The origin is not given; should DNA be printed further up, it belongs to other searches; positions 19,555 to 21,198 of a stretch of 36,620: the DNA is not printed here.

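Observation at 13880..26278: Integrated locus coupling an uncharacterised Tat-dependent Liv/HAAT ABC importer to acs under an acyl-CoA regulator and a symporter-kinase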

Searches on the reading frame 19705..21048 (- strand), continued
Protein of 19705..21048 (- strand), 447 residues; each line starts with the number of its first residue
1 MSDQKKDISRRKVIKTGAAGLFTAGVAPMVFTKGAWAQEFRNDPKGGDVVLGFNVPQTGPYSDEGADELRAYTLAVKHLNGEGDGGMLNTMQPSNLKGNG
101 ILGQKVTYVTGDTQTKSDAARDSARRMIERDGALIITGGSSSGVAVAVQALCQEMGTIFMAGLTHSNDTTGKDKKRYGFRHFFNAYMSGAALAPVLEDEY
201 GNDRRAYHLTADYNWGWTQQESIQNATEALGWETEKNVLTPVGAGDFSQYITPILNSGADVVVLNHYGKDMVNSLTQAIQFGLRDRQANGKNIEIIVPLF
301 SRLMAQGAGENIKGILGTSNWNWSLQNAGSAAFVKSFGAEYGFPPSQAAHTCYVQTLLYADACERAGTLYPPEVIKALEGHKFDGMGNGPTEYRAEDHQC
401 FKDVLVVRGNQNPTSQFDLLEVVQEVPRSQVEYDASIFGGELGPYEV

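Call 16: find_related_loci(query=window:19705-21048:-, collection=genome_contigs, flank=10000)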
Query window:19705-21048:- (447 aa) in genome_contigs; peptide patterns used: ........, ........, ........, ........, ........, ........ (x = any residue, [..] = any of these).
600 stretches matched a pattern (row limit reached: there are more); 596 encode a relative of the query (tblastn E <= 1e-3); the best 80 are kept; 80 distinct loci.
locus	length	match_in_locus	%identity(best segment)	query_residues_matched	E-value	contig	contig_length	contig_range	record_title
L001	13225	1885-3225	98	1-447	0e+0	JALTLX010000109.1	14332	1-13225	MAG: Hyphomicrobiales bacterium isolate S139_metabat1_scaf2bin.090 S139_NODE_3917_length_14332_cov_1.861809, whole genom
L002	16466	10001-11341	90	1-447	0e+0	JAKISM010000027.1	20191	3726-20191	MAG: Devosiaceae bacterium isolate D96SM.bin.18 NODE_2011_length_20191_cov_4.931120, whole genome shotgun sequence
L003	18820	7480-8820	89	1-447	0e+0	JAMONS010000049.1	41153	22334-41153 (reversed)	MAG: Hyphomicrobiales bacterium isolate 4281-140_metabat2_scaf2bin.060 4281-140_scaffold_242_c1, whole genome shotgun se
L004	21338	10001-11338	83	1-447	0e+0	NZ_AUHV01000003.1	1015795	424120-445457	Maritalea myrionectae DSM 19524 G549DRAFT_scaffold00002.2_C, whole genome shotgun sequence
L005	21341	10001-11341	82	1-447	0e+0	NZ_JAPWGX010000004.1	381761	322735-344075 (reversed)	Maritalea porphyrae strain G21631-S1 NODE_4_length_381761_cov_114.528, whole genome shotgun sequence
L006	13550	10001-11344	80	1-447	0e+0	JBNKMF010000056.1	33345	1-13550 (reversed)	MAG: Gammaproteobacteria bacterium isolate H1.bin.24.strict NODE_56_length_33345_cov_133.260280, whole genome shotgun se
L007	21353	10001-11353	80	1-447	0e+0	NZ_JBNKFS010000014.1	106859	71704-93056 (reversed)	MAG: Sedimenticola sp. isolate E1E2.bin.5.strict NODE_14_length_106859_cov_12.226658, whole genome shotgun sequence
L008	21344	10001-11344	80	1-447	0e+0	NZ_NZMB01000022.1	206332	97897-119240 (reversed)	MAG: Sneathiella sp. isolate IN21 45298, whole genome shotgun sequence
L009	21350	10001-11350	80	1-447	0e+0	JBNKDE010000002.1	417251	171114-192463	MAG: Gammaproteobacteria bacterium isolate F1.bin.8.strict NODE_2_length_417251_cov_14.960285, whole genome shotgun sequ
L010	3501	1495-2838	80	1-447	0e+0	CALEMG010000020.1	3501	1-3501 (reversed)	MAG TPA_asm: uncultured Alphaproteobacteria bacterium isolate SRR3401491_bin.77_CONCOCT_v1.1_MAG genome assembly, contig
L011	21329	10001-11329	80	1-447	0e+0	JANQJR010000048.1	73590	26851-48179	MAG: Magnetovibrio sp. isolate PL25a_bin.122 k99_3846126, whole genome shotgun sequence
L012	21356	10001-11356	79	1-447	0e+0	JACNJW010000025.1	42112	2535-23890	MAG: SAR324 cluster bacterium isolate NIOZ-UU44 NIOZ-UU_NODE_893_length_42112_cov_30.7751, whole genome shotgun sequence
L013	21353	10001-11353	78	2-447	0e+0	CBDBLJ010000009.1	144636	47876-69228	MAG: Amylibacter sp. isolate df94ca38-a29d-4e8b-b975-8a20b83339cf genome assembly, contig: contig_9, whole genome shotgu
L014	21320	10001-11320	81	8-447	0e+0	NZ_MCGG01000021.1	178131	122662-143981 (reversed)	Magnetovibrio blakemorei strain MV-1 Q28, whole genome shotgun sequence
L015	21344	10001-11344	79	1-447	0e+0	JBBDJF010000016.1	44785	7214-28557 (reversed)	MAG: Sneathiella sp. isolate LejiaA_55_11 Lejia_A_1389_length_44785_cov_6, whole genome shotgun sequence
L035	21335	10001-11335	78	2-447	0e+0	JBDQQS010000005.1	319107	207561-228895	Hoeflea sp. CAU 1731 contig5, whole genome shotgun sequence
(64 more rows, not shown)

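Call 41: search_protein_representatives(protein=window:19705-21048:-)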
Query: 447 residues. Proteins with E-value up to 0.001 (for the whole library): 3665; up to 1e-10: 1221; up to 1e-30: 198. The best 150 are listed.
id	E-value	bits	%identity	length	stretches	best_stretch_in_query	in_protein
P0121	2.8e-209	711.8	72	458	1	5-437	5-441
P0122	6.6e-177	605.1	84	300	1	148-446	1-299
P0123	7.5e-158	542.3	58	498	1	19-443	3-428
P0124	2.1e-121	422.1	74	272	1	1-257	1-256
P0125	7.3e-117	407.2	54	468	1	42-434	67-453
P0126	3.0e-115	401.9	47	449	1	28-445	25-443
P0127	3.0e-112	392.0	75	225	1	225-447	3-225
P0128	3.3e-110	385.3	71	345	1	87-327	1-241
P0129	1.8e-109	382.8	50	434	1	45-423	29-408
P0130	7.8e-106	370.8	42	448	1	2-434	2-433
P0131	1.4e-99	350.2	64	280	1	127-387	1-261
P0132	9.4e-97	340.9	70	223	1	230-443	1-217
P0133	7.8e-95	334.6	78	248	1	127-314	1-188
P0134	3.2e-93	329.3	40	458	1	8-427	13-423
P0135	2.4e-89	316.5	46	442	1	40-436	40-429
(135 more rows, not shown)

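Call 49: predict_structure(alignment_id=A1)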
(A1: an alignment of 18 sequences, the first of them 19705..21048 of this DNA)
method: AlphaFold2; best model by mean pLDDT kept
length: 447 residues; sequences in the alignment: 18
mean_pLDDT: 66.0   pTM: 0.60
mean pLDDT of the five models: 66.0, 65.4, 63.1, 61.9, 54.9
residues with pLDDT >= 90: 42; 70-90: 186; 50-70: 99; < 50: 120
segments of 3 or more residues with pLDDT < 50: 1-42, 163-186, 214-217, 301-310, 317-327, 398-404, 430-447
pLDDT, mean of each block of 10 residues (from residue 1): 32 33 29 34 67 84 79 90 72 78 92 76 89 80 68 76 43 38 48 72 90 58 81 89 81 89 79 81 83 76 43 47 45 63 64 83 86 76 58 55 55 71 57 37 33
secondary structure, 60 per line:
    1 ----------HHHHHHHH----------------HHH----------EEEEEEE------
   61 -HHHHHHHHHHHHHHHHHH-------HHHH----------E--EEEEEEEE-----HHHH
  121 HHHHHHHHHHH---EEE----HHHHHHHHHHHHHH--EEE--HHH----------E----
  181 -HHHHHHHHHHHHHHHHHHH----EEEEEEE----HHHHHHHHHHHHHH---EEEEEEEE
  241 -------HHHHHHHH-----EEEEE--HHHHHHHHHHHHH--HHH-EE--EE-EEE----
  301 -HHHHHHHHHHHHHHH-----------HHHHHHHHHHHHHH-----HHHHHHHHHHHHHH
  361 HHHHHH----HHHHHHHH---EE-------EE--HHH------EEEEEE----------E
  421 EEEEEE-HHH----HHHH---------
elements in order: H11-18 E48-54 H62-79 H87-90 E104-111 H117-131 E135-137 H142-155 E158-160 H182-200 E205-211 H216-229 E233-240 H248-255 E261-265 H268-280 E294-296 H302-316 H328-341 H347-366 H371-378 E404-409 E420-426 H435-438

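Call 51: find_homologous_proteins(query=A2, max_evalue=1e-20)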
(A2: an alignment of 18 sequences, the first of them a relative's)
Query A2 (18 sequences) (498 aa, profile of the alignment): 5592 proteins with E <= 1e-20 among 8000 candidates; the best 120 are listed.
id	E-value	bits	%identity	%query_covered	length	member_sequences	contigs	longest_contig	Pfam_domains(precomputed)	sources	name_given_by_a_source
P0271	2.1e-186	638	-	-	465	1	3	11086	PF01094.35,PF13433.13,PF13458.13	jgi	jgi:branched-chain amino acid transport system substrate-binding protein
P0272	1.2e-185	635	59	85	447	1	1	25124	PF01094.35,PF13433.13,PF13458.13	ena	-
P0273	1.2e-185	635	59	85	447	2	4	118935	PF01094.35,PF13433.13,PF13458.13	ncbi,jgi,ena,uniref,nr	ncbi:substrate-binding protein [uncultured Rhodospira sp.]|uniref:substrate-binding protein n=1 Tax=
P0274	3.8e-185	634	58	85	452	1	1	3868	PF01094.35,PF13433.13,PF13458.13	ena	-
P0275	4.0e-185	634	58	85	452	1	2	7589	PF01094.35,PF13433.13,PF13458.13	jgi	-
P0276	5.2e-185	633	60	85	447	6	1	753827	PF01094.35,PF13433.13,PF13458.13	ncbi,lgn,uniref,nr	ncbi:substrate-binding protein [Rhodospira trueperi]|uniref:Tat (Twin-arginine translocation) pathwa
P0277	5.3e-185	633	58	85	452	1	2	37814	PF01094.35,PF13433.13,PF13458.13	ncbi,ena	-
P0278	6.6e-185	633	59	83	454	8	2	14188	PF01094.35,PF13433.13,PF13458.13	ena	-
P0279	1.2e-184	632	58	85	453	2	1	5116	PF01094.35,PF13433.13,PF13458.13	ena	-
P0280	2.4e-184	631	57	85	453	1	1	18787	PF01094.35,PF13433.13,PF13458.13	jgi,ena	-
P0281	3.0e-184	631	57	86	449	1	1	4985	PF01094.35,PF13433.13,PF13458.13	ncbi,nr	ncbi:MAG: substrate-binding protein [Alphaproteobacteria bacterium]|nr:substrate-binding protein [Al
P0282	3.3e-184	631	59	85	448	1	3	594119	PF01094.35,PF13433.13,PF13458.13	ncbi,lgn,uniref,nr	ncbi:substrate-binding protein [Oceanicella actignis]|uniref:Tat (Twin-arginine translocation) pathw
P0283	3.4e-184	631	57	85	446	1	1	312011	PF01094.35,PF13433.13,PF13458.13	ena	-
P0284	3.8e-184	630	56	86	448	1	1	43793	PF01094.35,PF13433.13,PF13458.13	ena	-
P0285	4.4e-184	630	56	86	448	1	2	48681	PF01094.35,PF13433.13,PF13458.13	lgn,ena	-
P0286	5.6e-184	630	56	87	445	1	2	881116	PF01094.35,PF13433.13,PF13458.13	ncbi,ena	-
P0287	5.8e-184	630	57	85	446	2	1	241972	PF01094.35,PF13433.13,PF13458.13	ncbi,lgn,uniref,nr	ncbi:amino acid/amide ABC transporter substrate-binding protein (HAAT family) [Breoghania corrubedon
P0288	6.2e-184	630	56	86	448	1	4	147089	PF01094.35,PF13433.13,PF13458.13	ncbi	ncbi:MAG: substrate-binding protein [Paracoccaceae bacterium]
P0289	7.2e-184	629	59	85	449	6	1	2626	PF01094.35,PF13433.13,PF13458.13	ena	-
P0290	7.5e-184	629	56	86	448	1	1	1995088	PF01094.35,PF13433.13,PF13458.13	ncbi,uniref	ncbi:substrate-binding protein [Litorivita sp. NS0012-18]|uniref:substrate-binding protein n=1 Tax=L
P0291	7.6e-184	629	58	85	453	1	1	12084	PF01094.35,PF13433.13,PF13458.13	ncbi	-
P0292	8.7e-184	629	59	85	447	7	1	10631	PF01094.35,PF13433.13,PF13458.13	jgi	-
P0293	8.7e-184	629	54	86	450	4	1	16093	PF01094.35,PF13433.13,PF13458.13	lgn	-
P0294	9.2e-184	629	57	84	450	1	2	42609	PF01094.35,PF13433.13,PF13458.13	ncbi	-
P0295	1.0e-183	629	59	87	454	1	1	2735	PF01094.35,PF13433.13,PF13458.13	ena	-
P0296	1.1e-183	629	56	85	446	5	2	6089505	PF01094.35,PF13433.13,PF13458.13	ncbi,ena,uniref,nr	ncbi:substrate-binding protein [Breoghania sp.]|uniref:substrate-binding protein n=1 Tax=Breoghania 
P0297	1.2e-183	629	59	85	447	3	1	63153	PF01094.35,PF13433.13,PF13458.13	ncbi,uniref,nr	ncbi:substrate-binding protein [Roseospira navarrensis]|uniref:ABC transporter substrate-binding pro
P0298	1.3e-183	629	57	87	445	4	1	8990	PF01094.35,PF13433.13,PF13458.13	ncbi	-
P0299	1.5e-183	628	55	84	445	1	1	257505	PF01094.35,PF10518.15,PF13433.13,PF13458.13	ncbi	-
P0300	1.6e-183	628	57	85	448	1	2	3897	PF01094.35,PF13433.13,PF13458.13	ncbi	-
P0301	1.6e-183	628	58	87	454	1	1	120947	PF01094.35,PF13433.13,PF13458.13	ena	-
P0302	1.6e-183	628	58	85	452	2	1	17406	PF01094.35,PF13433.13,PF13458.13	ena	-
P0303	1.7e-183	628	59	87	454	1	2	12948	PF01094.35,PF13433.13,PF13458.13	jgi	-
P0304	1.8e-183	628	57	84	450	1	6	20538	PF01094.35,PF13433.13,PF13458.13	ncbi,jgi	jgi:branched-chain amino acid transport system substrate-binding protein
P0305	1.8e-183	628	56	84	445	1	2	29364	PF01094.35,PF10518.15,PF13433.13,PF13458.13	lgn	-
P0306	1.9e-183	628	57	84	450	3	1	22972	PF01094.35,PF13433.13,PF13458.13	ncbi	-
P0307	2.1e-183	628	58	86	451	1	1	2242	PF01094.35,PF13433.13,PF13458.13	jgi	jgi:ABC-type branched-subunit amino acid transport system substrate-binding protein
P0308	2.1e-183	628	57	86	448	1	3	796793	PF01094.35,PF13433.13,PF13458.13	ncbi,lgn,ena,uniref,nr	ncbi:Receptor family ligand binding region [Pseudovibrio sp. Ad46]|uniref:substrate-binding protein 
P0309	2.2e-183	628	58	87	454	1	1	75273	PF01094.35,PF13433.13,PF13458.13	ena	-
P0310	2.8e-183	628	55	85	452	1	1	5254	PF01094.35,PF13433.13,PF13458.13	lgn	-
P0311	2.9e-183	627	56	84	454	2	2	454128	PF01094.35,PF10518.15,PF13433.13,PF13458.13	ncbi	-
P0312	3.0e-183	627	56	86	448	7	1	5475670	PF01094.35,PF13433.13,PF13458.13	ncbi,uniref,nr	ncbi:substrate-binding protein [Pseudovibrio sp. FO-BEG1]|uniref:substrate-binding protein n=1 Tax=P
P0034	3.5e-183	627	56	84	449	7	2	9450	PF01094.35,PF10518.15,PF13433.13,PF13458.13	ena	-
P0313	3.5e-183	627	56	86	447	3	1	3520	PF01094.35,PF13433.13,PF13458.13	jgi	-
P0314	3.6e-183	627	56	84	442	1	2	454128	PF01094.35,PF10518.15,PF13433.13,PF13458.13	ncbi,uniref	ncbi:substrate-binding protein [Terasakiella pusilla]|uniref:substrate-binding protein n=1 Tax=Teras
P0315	4.2e-183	627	56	84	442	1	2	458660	PF01094.35,PF10518.15,PF13433.13,PF13458.13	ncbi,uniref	ncbi:substrate-binding protein [Terasakiella pusilla]|uniref:substrate-binding protein n=1 Tax=Teras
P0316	4.3e-183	627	57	86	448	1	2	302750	PF01094.35,PF13433.13,PF13458.13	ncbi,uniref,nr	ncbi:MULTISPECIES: substrate-binding protein [unclassified Pseudovibrio]|uniref:substrate-binding pr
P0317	4.4e-183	627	57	86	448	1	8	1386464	PF01094.35,PF13433.13,PF13458.13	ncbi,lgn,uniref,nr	ncbi:Receptor family ligand binding region [Pseudovibrio sp. W64]|uniref:Amino acid/amide ABC transp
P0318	4.6e-183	627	56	86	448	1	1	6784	PF01094.35,PF13433.13,PF13458.13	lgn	-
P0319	4.8e-183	627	56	84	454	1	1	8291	PF01094.35,PF10518.15,PF13433.13,PF13458.13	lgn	-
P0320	5.1e-183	627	55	86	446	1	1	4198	PF01094.35,PF13433.13,PF13458.13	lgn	-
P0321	5.1e-183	627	58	85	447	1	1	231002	PF01094.35,PF13433.13,PF13458.13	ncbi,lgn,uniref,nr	ncbi:substrate-binding protein [Roseospira goensis]|uniref:ABC-type branched-subunit amino acid tran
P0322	5.4e-183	627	57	86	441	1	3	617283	PF01094.35,PF13433.13,PF13458.13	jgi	jgi:ABC-type branched-subunit amino acid transport system substrate-binding protein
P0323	5.6e-183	627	56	86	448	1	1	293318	PF01094.35,PF13433.13,PF13458.13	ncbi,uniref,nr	ncbi:substrate-binding protein [Pseudovibrio sp. Ad26]|uniref:substrate-binding protein n=1 Tax=Pseu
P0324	5.7e-183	627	58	87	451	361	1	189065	PF01094.35,PF13433.13,PF13458.13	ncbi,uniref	ncbi:substrate-binding protein [Roseibium sp.]|uniref:substrate-binding protein n=1 Tax=Roseibium sp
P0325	5.8e-183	627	57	87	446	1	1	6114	PF01094.35,PF13433.13,PF13458.13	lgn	-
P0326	5.8e-183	626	58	85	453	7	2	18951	PF01094.35,PF13433.13,PF13458.13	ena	-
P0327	6.0e-183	626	57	84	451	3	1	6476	PF01094.35,PF13433.13,PF13458.13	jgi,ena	-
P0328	6.1e-183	626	55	85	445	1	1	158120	PF01094.35,PF13433.13,PF13458.13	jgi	-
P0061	6.1e-183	626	56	86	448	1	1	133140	PF01094.35,PF13433.13,PF13458.13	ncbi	-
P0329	6.2e-183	626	59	87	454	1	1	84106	PF01094.35,PF13433.13,PF13458.13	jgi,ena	-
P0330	6.5e-183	626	57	86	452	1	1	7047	PF01094.35,PF13433.13,PF13458.13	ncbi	-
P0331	6.7e-183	626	58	88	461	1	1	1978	PF01094.35,PF13433.13,PF13458.13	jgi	-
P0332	6.7e-183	626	57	86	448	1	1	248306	PF01094.35,PF13433.13,PF13458.13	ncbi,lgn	-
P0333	6.8e-183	626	52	86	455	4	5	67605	PF01094.35,PF13433.13,PF13458.13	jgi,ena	-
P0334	7.2e-183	626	59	85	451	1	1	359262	PF01094.35,PF13433.13,PF13458.13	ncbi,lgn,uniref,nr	ncbi:ABC transporter substrate-binding protein [Roseospira visakhapatnamensis]|uniref:ABC-type branc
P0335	7.3e-183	626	55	87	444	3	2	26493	PF01094.35,PF13433.13,PF13458.13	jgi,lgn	-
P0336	8.0e-183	626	56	84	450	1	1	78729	PF01094.35,PF13433.13,PF13458.13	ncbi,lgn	ncbi:MAG: substrate-binding protein [Candidatus Sedimenticola sp. 20ELBAFRAG]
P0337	8.1e-183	626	58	86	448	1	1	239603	PF01094.35,PF13433.13,PF13458.13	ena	-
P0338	9.1e-183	626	57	86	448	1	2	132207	PF01094.35,PF13433.13,PF13458.13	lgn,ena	-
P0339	9.2e-183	626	59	85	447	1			PF01094.35,PF13433.13,PF13458.13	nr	nr:substrate-binding protein [Roseospira visakhapatnamensis]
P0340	9.4e-183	626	57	84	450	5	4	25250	PF01094.35,PF13433.13,PF13458.13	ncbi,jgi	jgi:branched-chain amino acid transport system substrate-binding protein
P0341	9.6e-183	626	57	86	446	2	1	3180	PF01094.35,PF13433.13,PF13458.13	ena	-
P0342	1.0e-182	626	58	86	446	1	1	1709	PF01094.35,PF13433.13,PF13458.13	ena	-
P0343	1.0e-182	626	57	86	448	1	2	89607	PF01094.35,PF13433.13,PF13458.13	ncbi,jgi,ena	ncbi:MAG: ABC transporter substrate-binding protein [Pelagimonas sp.]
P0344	1.1e-182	626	56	84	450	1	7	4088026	PF01094.35,PF13433.13,PF13458.13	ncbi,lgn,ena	ncbi:MAG: substrate-binding protein [Candidatus Sedimenticola sp. PURPLELP]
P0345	1.1e-182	626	58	85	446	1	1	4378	PF01094.35,PF13433.13,PF13458.13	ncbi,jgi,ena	jgi:ABC-type branched-subunit amino acid transport system substrate-binding protein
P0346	1.1e-182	626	55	84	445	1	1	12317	PF01094.35,PF10518.15,PF13433.13,PF13458.13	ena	-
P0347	1.1e-182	626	58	86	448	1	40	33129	PF01094.35,PF13433.13,PF13458.13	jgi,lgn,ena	jgi:ABC-type branched-subunit amino acid transport system substrate-binding protein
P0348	1.2e-182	625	58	85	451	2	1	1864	PF01094.35,PF13433.13,PF13458.13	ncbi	-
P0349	1.2e-182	625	59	87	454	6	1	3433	PF01094.35,PF13433.13,PF13458.13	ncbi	-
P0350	1.2e-182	625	57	86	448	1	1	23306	PF01094.35,PF13433.13,PF13458.13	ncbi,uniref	ncbi:ABC transporter substrate-binding protein [Salipiger sp.]|uniref:substrate-binding protein n=1 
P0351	1.2e-182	625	57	86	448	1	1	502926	PF01094.35,PF13433.13,PF13458.13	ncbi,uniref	ncbi:ABC transporter substrate-binding protein [Pseudooceanicola sp. MF1-13]|uniref:substrate-bindin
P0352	1.3e-182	625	57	84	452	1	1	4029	PF01094.35,PF13433.13,PF13458.13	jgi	-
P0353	1.3e-182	625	57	86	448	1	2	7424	PF01094.35,PF13433.13,PF13458.13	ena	-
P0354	1.3e-182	625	58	84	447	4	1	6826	PF01094.35,PF13433.13,PF13458.13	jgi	jgi:ABC-type branched-subunit amino acid transport system substrate-binding protein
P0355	1.3e-182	625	57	86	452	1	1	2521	PF01094.35,PF13433.13,PF13458.13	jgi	jgi:ABC-type branched-subunit amino acid transport system substrate-binding protein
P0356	1.4e-182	625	57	87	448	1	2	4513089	PF01094.35,PF13433.13,PF13458.13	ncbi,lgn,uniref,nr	ncbi:substrate-binding protein [Sagittula stellata]|uniref:Branched-chain amino acid ABC transporter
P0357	1.4e-182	625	58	86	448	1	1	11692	PF01094.35,PF13433.13,PF13458.13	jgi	jgi:ABC-type branched-subunit amino acid transport system substrate-binding protein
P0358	1.4e-182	625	56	85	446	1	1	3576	PF01094.35,PF13433.13,PF13458.13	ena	-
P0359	1.4e-182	625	-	-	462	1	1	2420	PF01094.35,PF13433.13,PF13458.13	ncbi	-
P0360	1.5e-182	625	58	86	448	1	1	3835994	PF01094.35,PF13433.13,PF13458.13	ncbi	ncbi:substrate-binding protein [Roseobacteraceae bacterium NS-SX3]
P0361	1.5e-182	625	58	85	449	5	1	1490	PF01094.35,PF13433.13,PF13458.13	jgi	jgi:ABC-type branched-subunit amino acid transport system substrate-binding protein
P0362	1.5e-182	625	58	87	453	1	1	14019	PF01094.35,PF13433.13,PF13458.13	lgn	-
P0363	1.5e-182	625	58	86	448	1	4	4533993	PF01094.35,PF13433.13,PF13458.13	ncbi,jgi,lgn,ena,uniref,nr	ncbi:substrate-binding protein [Pseudooceanicola atlanticus]|jgi:ABC-type branched-subunit amino aci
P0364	1.5e-182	625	58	86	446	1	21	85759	PF01094.35,PF13433.13,PF13458.13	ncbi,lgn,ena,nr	ncbi:MAG: substrate-binding protein [Rhizobiales bacterium]|nr:substrate-binding protein [Hyphomicro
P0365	1.5e-182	625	59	83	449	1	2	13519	PF01094.35,PF13433.13,PF13458.13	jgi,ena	-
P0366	1.5e-182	625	54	86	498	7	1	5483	PF01094.35,PF13433.13,PF13458.13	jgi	-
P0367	1.6e-182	625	58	86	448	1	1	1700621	PF01094.35,PF13433.13,PF13458.13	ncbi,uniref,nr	ncbi:substrate-binding protein [Marimonas lutisalis]|uniref:substrate-binding protein n=1 Tax=Marimo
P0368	1.6e-182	625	54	85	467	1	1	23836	PF01094.35,PF13433.13,PF13458.13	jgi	-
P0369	1.6e-182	625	56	86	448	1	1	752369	PF01094.35,PF13433.13,PF13458.13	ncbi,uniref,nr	ncbi:Receptor family ligand binding region [Pseudovibrio sp. Ad13]|uniref:substrate-binding protein 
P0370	1.6e-182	625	58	86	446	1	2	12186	PF01094.35,PF13433.13,PF13458.13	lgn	-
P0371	1.7e-182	625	59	87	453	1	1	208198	PF01094.35,PF13433.13,PF13458.13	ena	-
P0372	1.8e-182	625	57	86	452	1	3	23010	PF01094.35,PF13433.13,PF13458.13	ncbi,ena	-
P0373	1.8e-182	625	58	87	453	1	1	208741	PF01094.35,PF13433.13,PF13458.13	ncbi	ncbi:MAG: substrate-binding protein [Granulosicoccus sp.]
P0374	1.8e-182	625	58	87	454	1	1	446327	PF01094.35,PF13433.13,PF13458.13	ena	-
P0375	1.8e-182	625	58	87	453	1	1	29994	PF01094.35,PF13433.13,PF13458.13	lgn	-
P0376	1.8e-182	625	57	86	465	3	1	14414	PF01094.35,PF13433.13,PF13458.13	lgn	-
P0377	1.8e-182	625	57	86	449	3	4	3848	PF01094.35,PF13433.13,PF13458.13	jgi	-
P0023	1.8e-182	625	57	86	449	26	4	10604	PF01094.35,PF13433.13,PF13458.13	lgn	-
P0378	1.9e-182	625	60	85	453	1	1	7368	PF01094.35,PF13433.13,PF13458.13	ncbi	-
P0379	1.9e-182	625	58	86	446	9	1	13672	PF01094.35,PF13433.13,PF13458.13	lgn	-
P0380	1.9e-182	625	57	86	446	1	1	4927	PF01094.35,PF13433.13,PF13458.13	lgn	-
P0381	1.9e-182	625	59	86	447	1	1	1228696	PF01094.35,PF13433.13,PF13458.13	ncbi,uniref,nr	ncbi:substrate-binding protein [Oceanomicrobium pacificus]|uniref:ABC transporter substrate-binding 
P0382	1.9e-182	625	58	87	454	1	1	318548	PF01094.35,PF13433.13,PF13458.13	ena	-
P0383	2.0e-182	625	58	86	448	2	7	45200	PF01094.35,PF13433.13,PF13458.13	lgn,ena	-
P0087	2.0e-182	625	58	84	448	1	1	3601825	PF01094.35,PF13433.13,PF13458.13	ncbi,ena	-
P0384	2.0e-182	625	-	-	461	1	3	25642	PF01094.35,PF13433.13,PF13458.13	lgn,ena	-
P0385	2.1e-182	625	56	86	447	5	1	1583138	PF01094.35,PF13433.13,PF13458.13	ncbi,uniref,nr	ncbi:substrate-binding protein [Hoeflea sp. WL0058]|uniref:Substrate-binding protein n=1 Tax=Flavima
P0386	2.1e-182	625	59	87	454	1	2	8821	PF01094.35,PF13433.13,PF13458.13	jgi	-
